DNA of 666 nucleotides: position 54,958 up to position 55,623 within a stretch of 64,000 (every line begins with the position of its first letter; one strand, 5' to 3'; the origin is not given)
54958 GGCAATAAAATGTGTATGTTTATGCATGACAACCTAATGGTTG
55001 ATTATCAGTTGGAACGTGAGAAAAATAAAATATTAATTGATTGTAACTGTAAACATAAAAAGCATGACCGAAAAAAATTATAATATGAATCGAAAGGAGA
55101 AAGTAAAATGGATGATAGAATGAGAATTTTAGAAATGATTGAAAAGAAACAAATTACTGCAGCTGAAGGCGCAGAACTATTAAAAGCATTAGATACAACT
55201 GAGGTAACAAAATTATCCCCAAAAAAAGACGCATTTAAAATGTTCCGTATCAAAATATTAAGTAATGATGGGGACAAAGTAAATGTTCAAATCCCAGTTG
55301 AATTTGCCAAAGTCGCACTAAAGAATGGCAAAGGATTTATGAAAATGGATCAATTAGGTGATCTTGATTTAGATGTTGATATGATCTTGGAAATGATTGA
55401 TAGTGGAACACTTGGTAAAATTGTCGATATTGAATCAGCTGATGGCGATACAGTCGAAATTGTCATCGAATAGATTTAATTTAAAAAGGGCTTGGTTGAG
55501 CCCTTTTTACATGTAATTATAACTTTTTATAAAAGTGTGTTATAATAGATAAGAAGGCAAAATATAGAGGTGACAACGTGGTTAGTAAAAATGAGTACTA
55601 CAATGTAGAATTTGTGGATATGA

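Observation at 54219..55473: Compact four-ORF cluster: two paralogous small proteins flanking a DUF2089-like Zn-ribbon/HTH protein and a Cys-rich micro-ORF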

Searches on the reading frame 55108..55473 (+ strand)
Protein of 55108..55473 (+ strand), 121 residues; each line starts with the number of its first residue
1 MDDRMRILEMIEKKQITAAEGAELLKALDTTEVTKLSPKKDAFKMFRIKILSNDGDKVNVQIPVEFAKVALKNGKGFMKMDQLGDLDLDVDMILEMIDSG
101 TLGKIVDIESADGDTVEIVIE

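Call 3: search_protein_families(library=pfam, proteins=[window:55108-55473:+], max_evalue=1)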
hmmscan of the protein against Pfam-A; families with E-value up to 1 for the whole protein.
window:55108-55473:+ (121 aa): 5 families
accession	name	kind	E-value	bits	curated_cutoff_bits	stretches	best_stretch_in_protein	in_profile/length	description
PF22746.1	SHOCT-like_DUF2089-C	-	5.2e-09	35.8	27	1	3-31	2-30/32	SHOCT-like domain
PF04992.19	RNA_pol_Rpb1_6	-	0.02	15.2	23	1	9-98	39-124/189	RNA polymerase Rpb1, domain 6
PF25117.1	Agd3_C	-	0.21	11.8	27.5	1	51-85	13-45/67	Agd3 C-terminal domain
PF21175.2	RecR_C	-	0.23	11.4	22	0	94-104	8-18/24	RecR, C-terminal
PF20950.2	Flu_PB2_4th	-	0.39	11.2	25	1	1-33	25-57/70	Influenza RNA polymerase PB2 helical domain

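Call 4: search_protein_families(library=ncbifam, proteins=[window:55108-55473:+], max_evalue=1)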
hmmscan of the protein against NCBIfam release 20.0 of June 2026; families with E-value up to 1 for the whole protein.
window:55108-55473:+ (121 aa): 1 family
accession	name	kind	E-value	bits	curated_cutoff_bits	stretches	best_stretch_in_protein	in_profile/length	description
NF001680.0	PRK00441.1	equivalog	0.023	14.8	184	1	5-57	7-59/150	arginine repressor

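Call 6: find_homologous_proteins(query=window:55108-55473:+)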
Query window:55108-55473:+ (121 aa): 279 proteins with E <= 0.001 among 286 candidates; the best 120 are listed.
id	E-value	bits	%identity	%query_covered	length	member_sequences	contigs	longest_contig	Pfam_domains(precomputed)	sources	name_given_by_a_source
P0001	2.6e-64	232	100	97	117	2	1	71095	PF22746.2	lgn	-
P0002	1.1e-62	227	93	100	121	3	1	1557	PF22746.2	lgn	-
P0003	2.2e-54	200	84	100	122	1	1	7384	PF22746.2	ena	-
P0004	4.1e-54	199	83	100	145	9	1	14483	PF22746.2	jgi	jgi:hypothetical protein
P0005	1.3e-53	198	84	100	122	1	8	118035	PF22746.2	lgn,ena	-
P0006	2.6e-53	197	82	100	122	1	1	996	PF22746.2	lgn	-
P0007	1.4e-52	194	81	100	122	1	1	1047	PF22746.2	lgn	-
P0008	2.0e-52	194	79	100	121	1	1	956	PF22746.2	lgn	-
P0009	6.9e-52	192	80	100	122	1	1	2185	PF22746.2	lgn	-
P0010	1.1e-51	191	80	100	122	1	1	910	PF22746.2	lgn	-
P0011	1.3e-51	191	80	99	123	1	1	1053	PF22746.2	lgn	-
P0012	4.1e-51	190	80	100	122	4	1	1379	PF22746.2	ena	-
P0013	8.3e-51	189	80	100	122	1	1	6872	PF22746.2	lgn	-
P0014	1.0e-50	188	79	100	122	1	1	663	PF22746.2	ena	-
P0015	2.2e-50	187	79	99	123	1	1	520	PF22746.2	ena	-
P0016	3.5e-50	187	77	100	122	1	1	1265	PF22746.2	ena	-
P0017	3.8e-50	186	79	100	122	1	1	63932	PF22746.2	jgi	-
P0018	3.9e-50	186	79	99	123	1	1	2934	PF22746.2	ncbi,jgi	jgi:hypothetical protein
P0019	4.3e-50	186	77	100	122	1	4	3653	PF22746.2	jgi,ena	-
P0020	5.6e-50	186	77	100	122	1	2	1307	PF22746.2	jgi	jgi:hypothetical protein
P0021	5.8e-50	186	79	99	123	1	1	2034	PF22746.2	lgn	-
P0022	6.3e-50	186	78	100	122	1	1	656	PF22746.2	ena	-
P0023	1.0e-49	185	79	100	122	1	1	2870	PF22746.2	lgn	-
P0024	1.1e-49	185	73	100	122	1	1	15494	PF22746.2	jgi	jgi:hypothetical protein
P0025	1.4e-49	185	79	99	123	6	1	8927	PF22746.2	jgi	jgi:hypothetical protein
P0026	1.4e-49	185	77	100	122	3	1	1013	PF22746.2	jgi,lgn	-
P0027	1.5e-49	185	79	100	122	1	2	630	PF22746.2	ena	-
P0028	1.6e-49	184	79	100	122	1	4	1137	PF22746.2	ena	-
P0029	1.8e-49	184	79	100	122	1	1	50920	PF22746.2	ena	-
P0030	1.9e-49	184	77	100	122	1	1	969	PF22746.2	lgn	-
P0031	2.0e-49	184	76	99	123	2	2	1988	PF22746.2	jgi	jgi:hypothetical protein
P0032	2.2e-49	184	78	100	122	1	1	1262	PF22746.2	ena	-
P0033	3.1e-49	184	76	100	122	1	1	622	PF22746.2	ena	-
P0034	4.4e-49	183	76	99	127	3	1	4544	PF22746.2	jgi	-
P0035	5.8e-49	183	77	99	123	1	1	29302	PF22746.2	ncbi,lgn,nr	ncbi:MAG: hypothetical protein JXR62_01060 [Bacilli bacterium]|nr:hypothetical protein [Bacilli bact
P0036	7.5e-49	182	79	100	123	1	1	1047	PF22746.2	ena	-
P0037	7.8e-49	182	78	100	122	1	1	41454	PF22746.2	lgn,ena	-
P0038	1.0e-48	182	76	100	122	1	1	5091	PF22746.2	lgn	-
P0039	1.1e-48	182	76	99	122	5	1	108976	PF22746.2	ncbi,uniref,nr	ncbi:hypothetical protein CI105_06535 [Candidatus Izimaplasma bacterium ZiA1]|uniref:SHOCT-like doma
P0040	1.4e-48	181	75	99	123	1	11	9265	PF22746.2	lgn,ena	-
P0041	1.5e-48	181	76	99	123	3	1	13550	PF22746.2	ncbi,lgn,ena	-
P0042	1.8e-48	181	76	99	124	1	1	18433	PF22746.2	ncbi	-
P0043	2.3e-48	181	76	100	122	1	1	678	PF22746.2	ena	-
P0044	2.4e-48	181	75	99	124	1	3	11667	PF22746.2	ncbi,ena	-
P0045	2.4e-48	181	78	100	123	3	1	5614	PF22746.2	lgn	-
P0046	2.7e-48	181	76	99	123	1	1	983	PF22746.2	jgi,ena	-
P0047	2.8e-48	180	76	100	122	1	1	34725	PF22746.2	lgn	-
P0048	3.0e-48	180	76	100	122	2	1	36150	PF22746.2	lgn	-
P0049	3.3e-48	180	77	99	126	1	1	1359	PF22746.2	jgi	jgi:hypothetical protein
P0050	3.4e-48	180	78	99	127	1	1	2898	PF22746.2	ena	-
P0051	3.5e-48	180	75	100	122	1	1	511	PF22746.2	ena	-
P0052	4.1e-48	180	75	100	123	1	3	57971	PF22746.2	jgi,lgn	jgi:hypothetical protein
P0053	4.9e-48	180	75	100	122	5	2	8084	PF22746.2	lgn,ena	-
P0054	5.5e-48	180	77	100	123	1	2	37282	PF22746.2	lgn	-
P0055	6.0e-48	179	74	99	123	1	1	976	PF22746.2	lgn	-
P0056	6.2e-48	179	75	99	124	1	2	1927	PF22746.2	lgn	-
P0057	6.4e-48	179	76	99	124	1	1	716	PF22746.2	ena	-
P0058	6.4e-48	179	75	100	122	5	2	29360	PF22746.2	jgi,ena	jgi:DUF4097 and DUF4098 domain-containing protein YvlB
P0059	8.3e-48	179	75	100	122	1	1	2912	PF22746.2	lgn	-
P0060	8.3e-48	179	74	100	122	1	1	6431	PF22746.2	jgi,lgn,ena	-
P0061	8.7e-48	179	75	99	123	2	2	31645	PF22746.2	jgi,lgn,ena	-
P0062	8.8e-48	179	74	99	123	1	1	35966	PF22746.2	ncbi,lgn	-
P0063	9.4e-48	179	73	99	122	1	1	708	PF22746.2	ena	-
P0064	1.0e-47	179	77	99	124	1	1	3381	PF22746.2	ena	-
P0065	1.0e-47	179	73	99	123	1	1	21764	PF22746.2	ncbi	-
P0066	1.1e-47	179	75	100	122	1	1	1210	PF22746.2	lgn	-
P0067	1.2e-47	179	74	99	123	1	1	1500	PF22746.2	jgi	jgi:hypothetical protein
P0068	1.2e-47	178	76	100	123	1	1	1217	PF22746.2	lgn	-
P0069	1.3e-47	178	75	100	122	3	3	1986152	PF22746.2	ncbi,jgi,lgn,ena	-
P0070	1.8e-47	178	75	99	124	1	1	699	PF22746.2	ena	-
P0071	1.8e-47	178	74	99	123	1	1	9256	PF22746.2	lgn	-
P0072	1.8e-47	178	74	99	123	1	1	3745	PF22746.2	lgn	-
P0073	2.1e-47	178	74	99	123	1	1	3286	PF22746.2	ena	-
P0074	2.3e-47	178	75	100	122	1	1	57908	PF22746.2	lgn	-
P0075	2.4e-47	178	75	100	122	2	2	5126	PF22746.2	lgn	-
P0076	2.5e-47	177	73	99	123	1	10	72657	PF22746.2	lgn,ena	-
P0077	2.6e-47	177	73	99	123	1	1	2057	PF22746.2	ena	-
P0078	2.7e-47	177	75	99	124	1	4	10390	PF22746.2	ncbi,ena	-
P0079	2.8e-47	177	75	100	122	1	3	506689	PF22746.2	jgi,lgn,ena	-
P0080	3.2e-47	177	75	100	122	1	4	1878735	PF22746.2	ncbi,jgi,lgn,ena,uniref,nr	ncbi:hypothetical protein KQ51_00570 [Candidatus Izimaplasma bacterium HR1]|jgi:hypothetical protein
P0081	3.2e-47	177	74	99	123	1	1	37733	PF22746.2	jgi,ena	-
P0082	3.4e-47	177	76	100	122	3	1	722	PF22746.2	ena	-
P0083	3.6e-47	177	75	99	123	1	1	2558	PF22746.2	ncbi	-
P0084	3.9e-47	177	75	99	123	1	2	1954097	PF22746.2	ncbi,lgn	-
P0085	4.2e-47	177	74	99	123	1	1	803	PF22746.2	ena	-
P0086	4.4e-47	177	74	99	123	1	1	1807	PF22746.2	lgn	-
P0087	4.7e-47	177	74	99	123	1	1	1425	PF22746.2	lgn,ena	-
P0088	4.7e-47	177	73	99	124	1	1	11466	PF22746.2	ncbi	-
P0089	4.8e-47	177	74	99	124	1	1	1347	PF22746.2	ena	-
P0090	5.3e-47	176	74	100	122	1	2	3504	PF22746.2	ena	-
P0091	5.7e-47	176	73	99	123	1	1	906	PF22746.2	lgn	-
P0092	5.7e-47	176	77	99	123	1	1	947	PF22746.2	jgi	-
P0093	5.8e-47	176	73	99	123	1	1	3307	PF22746.2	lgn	-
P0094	6.1e-47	176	75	98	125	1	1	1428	PF22746.2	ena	-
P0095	6.1e-47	176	73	99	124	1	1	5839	PF22746.2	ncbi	-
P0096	6.2e-47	176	75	100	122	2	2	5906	PF22746.2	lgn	-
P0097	6.4e-47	176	70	99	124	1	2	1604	PF22746.2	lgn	-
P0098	7.1e-47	176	76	100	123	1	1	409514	PF22746.2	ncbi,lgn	-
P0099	7.7e-47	176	74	99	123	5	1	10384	PF22746.2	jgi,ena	jgi:hypothetical protein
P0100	8.1e-47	176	75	100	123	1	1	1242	PF22746.2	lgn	-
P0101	8.3e-47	176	75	100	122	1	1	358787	PF22746.2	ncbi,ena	-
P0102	9.9e-47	176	74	100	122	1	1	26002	PF22746.2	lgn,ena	-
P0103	1.0e-46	175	75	98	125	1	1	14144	PF22746.2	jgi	-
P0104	1.1e-46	175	73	99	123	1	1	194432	PF22746.2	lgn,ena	-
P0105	1.2e-46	175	74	99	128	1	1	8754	PF22746.2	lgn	-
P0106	1.3e-46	175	76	99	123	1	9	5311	PF22746.2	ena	-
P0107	1.4e-46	175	74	100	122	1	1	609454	PF22746.2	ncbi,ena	-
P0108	1.4e-46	175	75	99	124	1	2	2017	PF22746.2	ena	-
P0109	1.4e-46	175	74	99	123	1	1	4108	PF22746.2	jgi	jgi:hypothetical protein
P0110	1.7e-46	175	73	99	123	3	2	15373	PF22746.2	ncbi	-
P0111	1.9e-46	175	73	99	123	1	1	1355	PF22746.2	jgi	jgi:hypothetical protein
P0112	2.0e-46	175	74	100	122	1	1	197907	PF22746.2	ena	-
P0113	2.0e-46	175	72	99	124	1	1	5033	PF22746.2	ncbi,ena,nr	ncbi:MAG: hypothetical protein KAH16_01130 [Candidatus Izimaplasma sp.]|nr:hypothetical protein [Can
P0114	2.1e-46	174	71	99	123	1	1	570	PF22746.2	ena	-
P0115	2.1e-46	174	75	100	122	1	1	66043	PF22746.2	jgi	-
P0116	2.2e-46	174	75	99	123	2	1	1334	PF22746.2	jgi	jgi:hypothetical protein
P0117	2.3e-46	174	73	99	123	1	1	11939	PF22746.2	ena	-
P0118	2.4e-46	174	75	100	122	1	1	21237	PF22746.2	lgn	-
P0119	2.6e-46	174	77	100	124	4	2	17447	PF22746.2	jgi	jgi:hypothetical protein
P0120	2.9e-46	174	75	100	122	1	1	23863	PF22746.2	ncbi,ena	-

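Call 10: find_encoding_contigs(protein=P0080, flank=5000, max_places=3)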
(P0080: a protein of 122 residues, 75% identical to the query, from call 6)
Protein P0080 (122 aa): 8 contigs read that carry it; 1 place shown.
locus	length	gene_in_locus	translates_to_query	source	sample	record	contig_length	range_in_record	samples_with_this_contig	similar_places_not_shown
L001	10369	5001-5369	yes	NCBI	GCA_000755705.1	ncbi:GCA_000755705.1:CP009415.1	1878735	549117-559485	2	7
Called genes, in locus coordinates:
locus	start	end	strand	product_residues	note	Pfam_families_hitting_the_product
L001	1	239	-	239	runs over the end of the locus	-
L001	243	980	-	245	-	PF24686:FLQE3_permease, PF12698:ABC2_membrane_3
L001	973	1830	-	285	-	PF00005:ABC_tran, PF13304:AAA_21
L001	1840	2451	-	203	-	PF00440:TetR_N (weak)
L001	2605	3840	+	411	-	PF16491:Peptidase_M48_N, PF05569:Peptidase_M56 (weak), PF01435:Peptidase_M48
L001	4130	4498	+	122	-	-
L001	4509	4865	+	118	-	PF22747:Zn_ribbon_DUF2089, PF09862:DUF2089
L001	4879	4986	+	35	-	-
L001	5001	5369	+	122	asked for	PF22746:SHOCT-like_DUF2089-C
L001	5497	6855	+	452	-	PF01938:TRAM, PF09445:Methyltransf_15 (faint), PF05958:tRNA_U5-meth_tr, PF03602:Cons_hypoth95 (weak), PF05175:MTS (weak), PF06325:PrmA (weak), PF13649:Methyltransf_25 (weak), PF13847:Methyltransf_31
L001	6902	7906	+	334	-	-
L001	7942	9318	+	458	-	PF01938:TRAM, PF05958:tRNA_U5-meth_tr, PF05175:MTS (weak), PF09445:Methyltransf_15, PF13847:Methyltransf_31, PF13649:Methyltransf_25 (faint)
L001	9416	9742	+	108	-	PF03551:PadR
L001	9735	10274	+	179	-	PF11193:DUF2812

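Call 26: search_protein_representatives(alignment_id=A1)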
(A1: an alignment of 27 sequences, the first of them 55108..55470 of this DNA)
Query: 27 sequences, 123 profile positions. Proteins with E-value up to 0.001 (for the whole library): 1297; up to 1e-10: 336; up to 1e-30: 3. The best 150 are listed.
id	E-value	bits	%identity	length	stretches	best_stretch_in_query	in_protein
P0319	1.3e-48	180.4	-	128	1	1-123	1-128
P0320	1.3e-42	161.1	-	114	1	1-92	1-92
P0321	6.6e-31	123.2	-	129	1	2-123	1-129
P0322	8.7e-30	119.6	-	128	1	2-123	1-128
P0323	1.2e-29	119.2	-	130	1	1-123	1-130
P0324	3.6e-27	111.2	-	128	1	2-123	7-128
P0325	1.3e-26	109.4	-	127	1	3-122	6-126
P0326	2.7e-26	108.3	-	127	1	2-123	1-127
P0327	1.0e-25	106.5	-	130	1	1-123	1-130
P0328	1.7e-25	105.8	-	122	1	4-123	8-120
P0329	5.7e-25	104.1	-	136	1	1-123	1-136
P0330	4.2e-24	101.3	-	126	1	2-123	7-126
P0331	5.1e-24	101.0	-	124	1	1-123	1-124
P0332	5.4e-24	100.9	-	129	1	2-123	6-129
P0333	6.0e-24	100.8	-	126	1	2-123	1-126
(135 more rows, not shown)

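Call 29: search_protein_families(library=pfam, alignment_id=A3, max_evalue=0.01)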
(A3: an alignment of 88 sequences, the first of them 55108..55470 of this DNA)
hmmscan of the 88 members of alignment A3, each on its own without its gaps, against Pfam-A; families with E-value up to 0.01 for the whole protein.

A. member 1, window:55108-55470:+ (121 aa): 1 family
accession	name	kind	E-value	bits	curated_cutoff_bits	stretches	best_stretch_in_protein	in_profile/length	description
PF22746.1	SHOCT-like_DUF2089-C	-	5.2e-09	35.8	27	1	3-31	2-30/32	SHOCT-like domain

B. families by the number of members that match (of 88 scanned): 13 families
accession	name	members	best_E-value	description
PF22746.1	SHOCT-like_DUF2089-C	87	5.6e-13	SHOCT-like domain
PF02637.23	GatB_Yqey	4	0.0025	GatB domain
PF15935.10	RnlA_toxin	2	0.00091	RNase LS, bacterial toxin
PF10925.13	DUF2680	2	0.004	Protein of unknown function (DUF2680)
PF24016.2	DUF7330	1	0.00096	Domain of unknown function (DUF7330)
PF01619.24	Pro_dh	1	0.0019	Proline dehydrogenase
PF14193.11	DUF4315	1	0.0027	Domain of unknown function (DUF4315)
PF04992.19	RNA_pol_Rpb1_6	1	0.0038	RNA polymerase Rpb1, domain 6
PF00467.35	KOW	1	0.0041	KOW motif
PF07988.17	LMSTEN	1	0.0051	LMSTEN motif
PF23016.2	RsmI_C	1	0.0057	RsmI C-terminal HTH domain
PF22845.2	DUF3097_N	1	0.0061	DUF3097, N-terminal domain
PF14076.12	DUF4258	1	0.0079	Domain of unknown function (DUF4258)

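Call 33: predict_structure(alignment_id=A3)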
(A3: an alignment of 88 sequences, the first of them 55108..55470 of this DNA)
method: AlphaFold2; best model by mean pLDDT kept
length: 121 residues; sequences in the alignment: 88
mean_pLDDT: 82.3   pTM: 0.52
mean pLDDT of the five models: 82.3, 78.0, 77.2, 75.8, 70.2
residues with pLDDT >= 90: 35; 70-90: 61; 50-70: 24; < 50: 1
segments of 3 or more residues with pLDDT < 50: none
pLDDT, mean of each block of 10 residues (from residue 1): 90 97 91 59 86 90 86 64 67 84 86 88 85
secondary structure, 60 per line:
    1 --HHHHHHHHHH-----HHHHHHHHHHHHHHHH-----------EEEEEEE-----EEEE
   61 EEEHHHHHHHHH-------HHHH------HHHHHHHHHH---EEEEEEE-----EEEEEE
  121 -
elements in order: H3-12 H18-33 E45-51 E57-63 H64-72 H80-83 H90-99 E103-109 E115-120

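Call 55: search_solved_structures(query=A3, max_evalue=1)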
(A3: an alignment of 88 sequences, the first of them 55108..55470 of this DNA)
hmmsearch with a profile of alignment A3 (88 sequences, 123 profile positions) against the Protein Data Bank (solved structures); distinct sequences matched with E-value up to 1: 3.
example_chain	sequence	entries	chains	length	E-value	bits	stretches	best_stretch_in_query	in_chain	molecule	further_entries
4wy9_A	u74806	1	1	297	0.51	13.4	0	14-67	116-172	Putative MCP-type signal transduction protein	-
2l5t_A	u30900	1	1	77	0.78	12.8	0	80-120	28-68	Lipoamide acyltransferase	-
5urb_A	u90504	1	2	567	0.94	12.5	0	82-113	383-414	Methionine--tRNA ligase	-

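Call 67: search_protein_families(library=padloc, proteins=[window:55108-55473:+], max_evalue=0.1)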
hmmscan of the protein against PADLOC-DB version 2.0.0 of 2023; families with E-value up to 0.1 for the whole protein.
window:55108-55473:+ (121 aa): 1 family
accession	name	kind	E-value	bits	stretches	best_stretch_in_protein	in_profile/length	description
PDLC02200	IetS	-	0.017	11.2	1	16-84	142-207/780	-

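Call 68: search_protein_families(library=phrogs, proteins=[window:55108-55473:+], max_evalue=0.1)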
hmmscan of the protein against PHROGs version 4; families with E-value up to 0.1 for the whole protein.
window:55108-55473:+ (121 aa): 0 families

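Call 75: fold_search(model_id=the predicted structure, library=pdb)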
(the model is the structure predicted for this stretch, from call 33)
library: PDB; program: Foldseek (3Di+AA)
matches with E <= 10: 551; with E <= 0.001: 0
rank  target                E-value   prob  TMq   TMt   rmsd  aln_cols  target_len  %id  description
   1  9foi_A                9.4e-02  0.41  0.26  0.17  12.2       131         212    9  Structure of human KCTD1 (released 2025-06-25)
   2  9foi_D                1.4e-01  0.28  0.24  0.17  12.2       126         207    9  Structure of human KCTD1 (released 2025-06-25)
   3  9fq1_C                2.7e-01  0.28  0.28  0.19  12.3       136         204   10  Structure of the disease-causing mutant P20S of human KCTD1 (released 2025-04-23)
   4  9foi_C                3.1e-01  0.25  0.27  0.19  11.3       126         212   10  Structure of human KCTD1 (released 2025-06-25)
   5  9p7r_A1               3.9e-01  0.14  0.19  0.08  11.7        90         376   11  In situ structure of the sheathed FlaB flagellar filament in Vibrio cholerae (released 2025-09-24)
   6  7o86_A                4.2e-01  0.63  0.35  0.42   5.8       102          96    5  1.73A X-ray crystal structure of the conserved C-terminal (CCT) of human SPAK (released 2021-09-22)
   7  5kt5_A                5.4e-01  0.13  0.22  0.09  21.0       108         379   16  Teranry complex of human DNA polymerase iota R96G inserting dCMPNPP opposite template G in the presence of Mn2+ (released 2016-08-31)
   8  9n8g_C                5.7e-01  0.13  0.19  0.07  12.3        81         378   15  In situ sheathed FlaA flagellar filament of Vibrio cholerae (released 2025-09-24)
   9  6s4l_C                6.1e-01  0.18  0.27  0.18  12.2       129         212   11  Structure of human KCTD1 (released 2020-07-15)
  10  9foi_E                6.1e-01  0.15  0.26  0.18  12.2       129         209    8  Structure of human KCTD1 (released 2025-06-25)
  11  5l10_F                6.1e-01  0.13  0.24  0.19  20.5       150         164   13  Crystal Structure of N-Acylhomoserine Lactone Dependent LuxR Family Transcriptionl Factor CepR2 from Burkholderia ceno (released 2016-10-26)
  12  7b9f_E                6.1e-01  0.04  0.14  0.11  13.8       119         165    8  Structure of the mycobacterial ESX-5 Type VII Secretion System hexameric pore complex (released 2021-07-07)
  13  9n8g_A                6.4e-01  0.14  0.20  0.08  11.4        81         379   15  In situ sheathed FlaA flagellar filament of Vibrio cholerae (released 2025-09-24)
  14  2ia0_A                6.9e-01  0.09  0.18  0.15  14.8       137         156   14  Transcriptional Regulatory Protein PF0864 From Pyrococcus Furiosus a Member of the ASNC Family (PF0864) (released 2006-10-31)
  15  6lnc_B                7.3e-01  0.06  0.15  0.09  11.0        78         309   15  CryoEM structure of Cascade-TniQ complex (released 2020-02-19)
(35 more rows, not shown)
